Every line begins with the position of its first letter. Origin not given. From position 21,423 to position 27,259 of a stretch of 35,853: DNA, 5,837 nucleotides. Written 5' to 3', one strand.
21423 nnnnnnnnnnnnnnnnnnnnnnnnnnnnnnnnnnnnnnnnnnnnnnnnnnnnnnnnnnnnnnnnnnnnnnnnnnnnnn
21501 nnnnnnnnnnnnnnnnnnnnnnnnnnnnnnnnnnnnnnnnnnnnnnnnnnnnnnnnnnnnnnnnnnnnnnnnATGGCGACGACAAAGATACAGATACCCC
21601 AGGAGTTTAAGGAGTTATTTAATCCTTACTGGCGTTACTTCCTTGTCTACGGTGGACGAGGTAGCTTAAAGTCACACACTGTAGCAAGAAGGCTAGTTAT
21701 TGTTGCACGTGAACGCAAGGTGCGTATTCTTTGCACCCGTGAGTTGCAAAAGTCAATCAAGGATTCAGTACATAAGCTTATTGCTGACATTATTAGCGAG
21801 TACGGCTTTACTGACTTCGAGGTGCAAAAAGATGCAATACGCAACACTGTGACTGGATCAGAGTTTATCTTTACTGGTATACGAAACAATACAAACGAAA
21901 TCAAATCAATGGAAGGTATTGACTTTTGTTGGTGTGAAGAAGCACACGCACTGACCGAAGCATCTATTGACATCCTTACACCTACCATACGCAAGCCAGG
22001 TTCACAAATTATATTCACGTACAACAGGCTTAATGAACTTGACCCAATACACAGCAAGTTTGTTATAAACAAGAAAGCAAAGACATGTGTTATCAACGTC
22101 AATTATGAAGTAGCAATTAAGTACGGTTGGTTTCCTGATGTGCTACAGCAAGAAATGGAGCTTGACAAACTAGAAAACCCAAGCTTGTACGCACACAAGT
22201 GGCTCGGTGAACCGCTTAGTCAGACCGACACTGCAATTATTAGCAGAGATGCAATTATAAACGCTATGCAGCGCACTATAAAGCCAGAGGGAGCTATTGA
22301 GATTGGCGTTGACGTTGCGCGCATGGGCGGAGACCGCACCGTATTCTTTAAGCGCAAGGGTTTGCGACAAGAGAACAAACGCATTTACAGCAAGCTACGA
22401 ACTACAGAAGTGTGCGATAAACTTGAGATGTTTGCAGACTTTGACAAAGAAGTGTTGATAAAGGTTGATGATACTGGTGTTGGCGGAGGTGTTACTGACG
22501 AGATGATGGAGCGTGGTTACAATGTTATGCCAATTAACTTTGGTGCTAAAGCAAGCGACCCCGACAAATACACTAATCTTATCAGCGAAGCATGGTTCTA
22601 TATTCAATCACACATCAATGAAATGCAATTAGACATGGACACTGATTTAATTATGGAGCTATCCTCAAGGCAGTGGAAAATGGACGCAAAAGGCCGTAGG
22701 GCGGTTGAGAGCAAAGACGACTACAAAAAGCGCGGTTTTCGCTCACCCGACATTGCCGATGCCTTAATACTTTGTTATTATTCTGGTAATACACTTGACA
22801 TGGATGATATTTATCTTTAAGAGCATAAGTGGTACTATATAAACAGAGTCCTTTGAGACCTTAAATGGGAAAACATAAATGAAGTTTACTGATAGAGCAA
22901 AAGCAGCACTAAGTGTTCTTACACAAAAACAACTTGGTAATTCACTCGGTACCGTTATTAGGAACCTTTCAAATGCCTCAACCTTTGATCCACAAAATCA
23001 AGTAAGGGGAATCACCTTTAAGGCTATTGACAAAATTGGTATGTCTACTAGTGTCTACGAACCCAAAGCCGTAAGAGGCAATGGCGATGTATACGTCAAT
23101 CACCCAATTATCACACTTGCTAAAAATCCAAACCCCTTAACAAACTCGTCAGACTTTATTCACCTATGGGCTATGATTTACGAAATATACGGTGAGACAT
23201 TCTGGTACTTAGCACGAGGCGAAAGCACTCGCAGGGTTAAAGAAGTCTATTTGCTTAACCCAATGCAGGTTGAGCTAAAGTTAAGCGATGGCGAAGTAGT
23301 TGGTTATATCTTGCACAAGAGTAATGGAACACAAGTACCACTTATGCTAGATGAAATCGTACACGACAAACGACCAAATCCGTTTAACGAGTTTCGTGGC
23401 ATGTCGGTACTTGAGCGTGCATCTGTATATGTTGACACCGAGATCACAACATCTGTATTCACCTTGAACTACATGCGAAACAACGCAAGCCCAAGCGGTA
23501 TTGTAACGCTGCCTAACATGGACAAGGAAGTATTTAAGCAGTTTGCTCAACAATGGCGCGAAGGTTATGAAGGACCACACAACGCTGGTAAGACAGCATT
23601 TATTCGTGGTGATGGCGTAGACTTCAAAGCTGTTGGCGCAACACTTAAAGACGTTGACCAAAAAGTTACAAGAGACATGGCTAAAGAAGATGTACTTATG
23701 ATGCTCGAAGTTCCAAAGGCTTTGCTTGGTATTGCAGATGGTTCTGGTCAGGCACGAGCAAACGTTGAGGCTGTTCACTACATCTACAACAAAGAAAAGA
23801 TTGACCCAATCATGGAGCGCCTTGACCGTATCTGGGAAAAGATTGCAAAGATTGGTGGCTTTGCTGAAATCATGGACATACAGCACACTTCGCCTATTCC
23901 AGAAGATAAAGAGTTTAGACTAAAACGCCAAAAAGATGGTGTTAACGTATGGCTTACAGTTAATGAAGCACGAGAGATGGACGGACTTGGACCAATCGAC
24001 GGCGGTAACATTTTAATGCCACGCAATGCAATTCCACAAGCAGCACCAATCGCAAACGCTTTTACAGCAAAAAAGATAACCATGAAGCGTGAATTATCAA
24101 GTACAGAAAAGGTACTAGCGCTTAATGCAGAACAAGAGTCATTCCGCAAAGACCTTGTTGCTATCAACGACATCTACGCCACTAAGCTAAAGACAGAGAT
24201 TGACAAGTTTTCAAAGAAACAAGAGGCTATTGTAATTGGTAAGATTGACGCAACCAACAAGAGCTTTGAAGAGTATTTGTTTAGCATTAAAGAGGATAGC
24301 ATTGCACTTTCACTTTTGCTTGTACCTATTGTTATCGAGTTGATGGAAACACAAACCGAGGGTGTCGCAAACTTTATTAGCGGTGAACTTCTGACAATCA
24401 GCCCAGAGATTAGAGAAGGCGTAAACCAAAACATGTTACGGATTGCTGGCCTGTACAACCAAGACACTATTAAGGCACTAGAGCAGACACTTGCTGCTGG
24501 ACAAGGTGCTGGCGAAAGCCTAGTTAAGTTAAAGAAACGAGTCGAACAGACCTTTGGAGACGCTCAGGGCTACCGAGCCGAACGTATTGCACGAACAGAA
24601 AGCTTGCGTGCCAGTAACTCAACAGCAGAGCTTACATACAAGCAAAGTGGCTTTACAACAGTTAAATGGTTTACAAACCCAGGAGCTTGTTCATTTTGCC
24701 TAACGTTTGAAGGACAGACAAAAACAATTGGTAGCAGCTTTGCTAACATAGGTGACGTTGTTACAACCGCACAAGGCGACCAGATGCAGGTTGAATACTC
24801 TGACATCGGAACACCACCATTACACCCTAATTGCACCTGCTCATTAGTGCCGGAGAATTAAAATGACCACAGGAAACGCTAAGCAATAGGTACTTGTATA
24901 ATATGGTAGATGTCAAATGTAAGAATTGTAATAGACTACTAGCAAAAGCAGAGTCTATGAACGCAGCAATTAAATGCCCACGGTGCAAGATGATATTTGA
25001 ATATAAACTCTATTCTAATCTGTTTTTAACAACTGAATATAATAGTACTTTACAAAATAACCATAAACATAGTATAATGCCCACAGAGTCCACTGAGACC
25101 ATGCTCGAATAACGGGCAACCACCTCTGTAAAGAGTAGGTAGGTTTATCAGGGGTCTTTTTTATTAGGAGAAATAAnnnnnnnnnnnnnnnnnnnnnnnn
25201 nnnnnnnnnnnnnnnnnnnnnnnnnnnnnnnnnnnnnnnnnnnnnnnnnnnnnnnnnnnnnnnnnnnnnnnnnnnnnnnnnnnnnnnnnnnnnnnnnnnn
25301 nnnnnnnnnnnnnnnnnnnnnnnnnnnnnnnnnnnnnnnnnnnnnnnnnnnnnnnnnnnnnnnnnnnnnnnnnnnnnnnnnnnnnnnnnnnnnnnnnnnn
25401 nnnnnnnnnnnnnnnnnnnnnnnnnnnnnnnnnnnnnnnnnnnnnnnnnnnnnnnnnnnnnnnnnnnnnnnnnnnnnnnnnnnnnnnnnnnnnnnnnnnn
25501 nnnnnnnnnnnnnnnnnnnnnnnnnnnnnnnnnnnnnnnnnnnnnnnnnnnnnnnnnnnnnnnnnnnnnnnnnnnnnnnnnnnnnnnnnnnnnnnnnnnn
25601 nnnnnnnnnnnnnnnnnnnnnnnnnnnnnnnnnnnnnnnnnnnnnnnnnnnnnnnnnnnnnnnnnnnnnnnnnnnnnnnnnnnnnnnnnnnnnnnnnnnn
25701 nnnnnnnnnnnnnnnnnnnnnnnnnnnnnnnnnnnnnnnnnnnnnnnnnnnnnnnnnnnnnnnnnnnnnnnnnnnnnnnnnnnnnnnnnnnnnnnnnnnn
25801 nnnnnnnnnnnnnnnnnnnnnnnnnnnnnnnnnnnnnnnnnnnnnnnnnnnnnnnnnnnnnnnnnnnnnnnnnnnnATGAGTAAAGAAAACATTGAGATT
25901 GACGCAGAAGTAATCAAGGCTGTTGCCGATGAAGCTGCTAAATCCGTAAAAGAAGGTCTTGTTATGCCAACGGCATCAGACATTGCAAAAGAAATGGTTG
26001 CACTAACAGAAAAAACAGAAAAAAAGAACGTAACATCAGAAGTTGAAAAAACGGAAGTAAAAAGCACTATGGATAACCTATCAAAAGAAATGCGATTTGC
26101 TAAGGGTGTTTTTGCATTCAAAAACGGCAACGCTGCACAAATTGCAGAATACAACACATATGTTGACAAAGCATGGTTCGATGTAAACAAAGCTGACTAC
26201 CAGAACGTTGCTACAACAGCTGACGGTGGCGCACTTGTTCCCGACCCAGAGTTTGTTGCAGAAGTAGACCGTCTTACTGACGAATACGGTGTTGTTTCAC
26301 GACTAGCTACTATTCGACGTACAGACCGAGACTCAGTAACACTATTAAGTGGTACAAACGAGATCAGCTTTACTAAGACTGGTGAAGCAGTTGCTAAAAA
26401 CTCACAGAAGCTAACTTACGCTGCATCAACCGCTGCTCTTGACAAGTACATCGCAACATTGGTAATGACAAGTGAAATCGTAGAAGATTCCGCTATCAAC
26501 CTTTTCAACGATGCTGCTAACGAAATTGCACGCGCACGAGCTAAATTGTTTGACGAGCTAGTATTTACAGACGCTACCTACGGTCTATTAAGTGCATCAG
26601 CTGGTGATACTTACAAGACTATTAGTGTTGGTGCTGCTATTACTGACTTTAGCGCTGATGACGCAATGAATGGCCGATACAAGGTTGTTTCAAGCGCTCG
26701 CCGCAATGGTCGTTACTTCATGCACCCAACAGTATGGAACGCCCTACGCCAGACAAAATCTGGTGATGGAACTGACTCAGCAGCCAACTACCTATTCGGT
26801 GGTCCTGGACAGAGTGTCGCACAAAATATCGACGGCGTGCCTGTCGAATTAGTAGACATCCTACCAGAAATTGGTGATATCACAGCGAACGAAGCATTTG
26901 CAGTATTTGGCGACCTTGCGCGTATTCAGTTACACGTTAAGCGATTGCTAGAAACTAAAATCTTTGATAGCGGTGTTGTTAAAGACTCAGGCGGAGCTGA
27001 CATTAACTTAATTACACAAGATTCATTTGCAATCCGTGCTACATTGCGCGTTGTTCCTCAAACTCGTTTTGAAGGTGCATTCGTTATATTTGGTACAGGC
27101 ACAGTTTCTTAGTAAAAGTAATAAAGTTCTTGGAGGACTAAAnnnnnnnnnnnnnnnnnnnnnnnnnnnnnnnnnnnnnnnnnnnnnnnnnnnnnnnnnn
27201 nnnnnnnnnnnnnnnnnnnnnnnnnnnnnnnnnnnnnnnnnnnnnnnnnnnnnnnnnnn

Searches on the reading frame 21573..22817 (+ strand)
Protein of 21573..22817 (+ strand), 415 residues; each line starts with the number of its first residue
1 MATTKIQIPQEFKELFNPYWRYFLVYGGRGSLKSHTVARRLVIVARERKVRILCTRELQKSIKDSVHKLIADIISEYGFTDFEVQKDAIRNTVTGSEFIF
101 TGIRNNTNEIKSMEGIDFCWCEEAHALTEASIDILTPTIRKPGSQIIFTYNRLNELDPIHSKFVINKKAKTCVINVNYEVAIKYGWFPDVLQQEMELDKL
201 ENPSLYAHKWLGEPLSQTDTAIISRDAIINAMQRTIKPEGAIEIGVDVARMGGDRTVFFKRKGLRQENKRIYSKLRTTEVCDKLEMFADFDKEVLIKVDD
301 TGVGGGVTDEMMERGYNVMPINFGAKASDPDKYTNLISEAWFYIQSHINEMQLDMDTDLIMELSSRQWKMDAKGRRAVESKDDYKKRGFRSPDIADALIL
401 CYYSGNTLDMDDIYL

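Call 90: search_protein_families(library=pfam, proteins=[window:21573-22817:+], max_evalue=0.001)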
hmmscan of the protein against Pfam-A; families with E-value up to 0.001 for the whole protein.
window:21573-22817:+ (415 aa): 1 family
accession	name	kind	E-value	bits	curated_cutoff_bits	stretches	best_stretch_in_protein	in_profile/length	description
PF04466.19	Terminase_3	-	1.7e-32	113.1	23.2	1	21-213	3-201/201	Phage terminase large subunit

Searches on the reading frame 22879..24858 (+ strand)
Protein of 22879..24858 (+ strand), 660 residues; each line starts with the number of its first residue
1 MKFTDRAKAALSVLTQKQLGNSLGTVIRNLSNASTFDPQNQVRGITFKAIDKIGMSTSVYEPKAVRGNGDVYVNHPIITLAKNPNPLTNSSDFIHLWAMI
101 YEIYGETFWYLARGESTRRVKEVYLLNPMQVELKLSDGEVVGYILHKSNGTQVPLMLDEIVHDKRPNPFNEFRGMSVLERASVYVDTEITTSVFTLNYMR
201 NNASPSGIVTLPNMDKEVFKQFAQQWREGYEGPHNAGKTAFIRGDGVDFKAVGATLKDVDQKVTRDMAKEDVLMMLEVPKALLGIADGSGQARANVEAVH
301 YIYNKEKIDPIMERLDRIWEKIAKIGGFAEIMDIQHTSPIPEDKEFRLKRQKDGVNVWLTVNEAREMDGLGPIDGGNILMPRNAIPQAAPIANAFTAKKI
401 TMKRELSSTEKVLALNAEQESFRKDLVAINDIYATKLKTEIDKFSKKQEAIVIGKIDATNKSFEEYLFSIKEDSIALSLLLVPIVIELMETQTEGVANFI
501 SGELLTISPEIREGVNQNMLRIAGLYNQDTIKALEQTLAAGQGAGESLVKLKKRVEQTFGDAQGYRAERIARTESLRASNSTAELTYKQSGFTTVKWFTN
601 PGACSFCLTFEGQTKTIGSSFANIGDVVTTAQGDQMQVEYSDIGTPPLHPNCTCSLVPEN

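Call 70: search_protein_families(library=phrogs, proteins=[window:22879-24858:+], max_evalue=0.00001)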
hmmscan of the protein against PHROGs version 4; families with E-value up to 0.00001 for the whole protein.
window:22879-24858:+ (660 aa): 11 families
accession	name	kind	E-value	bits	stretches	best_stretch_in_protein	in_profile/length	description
phrog_2662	-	head and packaging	1.5e-77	262.8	1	73-659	101-708/717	portal protein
phrog_12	-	head and packaging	1.7e-50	173.7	1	47-541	97-518/646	portal protein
phrog_2271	-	head and packaging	3.9e-19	68.9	1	77-380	90-393/859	portal protein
phrog_115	-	head and packaging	2.5e-14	54.4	1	528-659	204-317/665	minor head protein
phrog_2468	-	head and packaging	7.2e-14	53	1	398-598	6-217/303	head morphogenesis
phrog_5929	-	head and packaging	1.6e-13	51.5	1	194-379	7-193/228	portal protein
phrog_4728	-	head and packaging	5.7e-13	49.5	1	531-658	185-298/591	head morphogenesis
phrog_595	-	head and packaging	3.1e-12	47.6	1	402-658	85-296/513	head maturation protease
phrog_19443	-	head and packaging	3.2e-12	46.7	1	527-657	164-282/579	minor head protein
phrog_6577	-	unknown function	9.3e-12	45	1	503-658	87-228/1066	-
phrog_21454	-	unknown function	1.3e-10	42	1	215-379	9-169/320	-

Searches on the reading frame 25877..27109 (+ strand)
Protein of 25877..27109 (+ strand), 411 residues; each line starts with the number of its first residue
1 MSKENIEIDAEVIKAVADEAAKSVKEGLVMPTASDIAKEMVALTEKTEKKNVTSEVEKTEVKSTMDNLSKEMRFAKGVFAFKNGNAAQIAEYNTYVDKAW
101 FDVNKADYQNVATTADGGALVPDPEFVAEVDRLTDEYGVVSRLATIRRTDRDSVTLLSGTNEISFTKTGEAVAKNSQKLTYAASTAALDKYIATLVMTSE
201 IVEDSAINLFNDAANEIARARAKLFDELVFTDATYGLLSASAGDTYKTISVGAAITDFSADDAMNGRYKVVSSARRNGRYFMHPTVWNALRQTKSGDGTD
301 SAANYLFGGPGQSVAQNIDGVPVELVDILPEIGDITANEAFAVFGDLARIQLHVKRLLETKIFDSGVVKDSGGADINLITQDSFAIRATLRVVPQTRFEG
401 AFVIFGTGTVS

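Call 90: search_protein_families(library=pfam, proteins=[window:25877-27109:+], max_evalue=0.001)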
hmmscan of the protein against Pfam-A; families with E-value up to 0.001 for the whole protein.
window:25877-27109:+ (411 aa): 2 families
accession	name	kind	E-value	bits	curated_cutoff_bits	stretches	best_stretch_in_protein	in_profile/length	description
PF05065.19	Phage_capsid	-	3.3e-20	73.1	24.2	1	117-366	1-248/280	Phage capsid family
PF25209.1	Phage_capsid_4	-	1.1e-06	29.5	27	1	152-327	38-197/262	Phage capsid protein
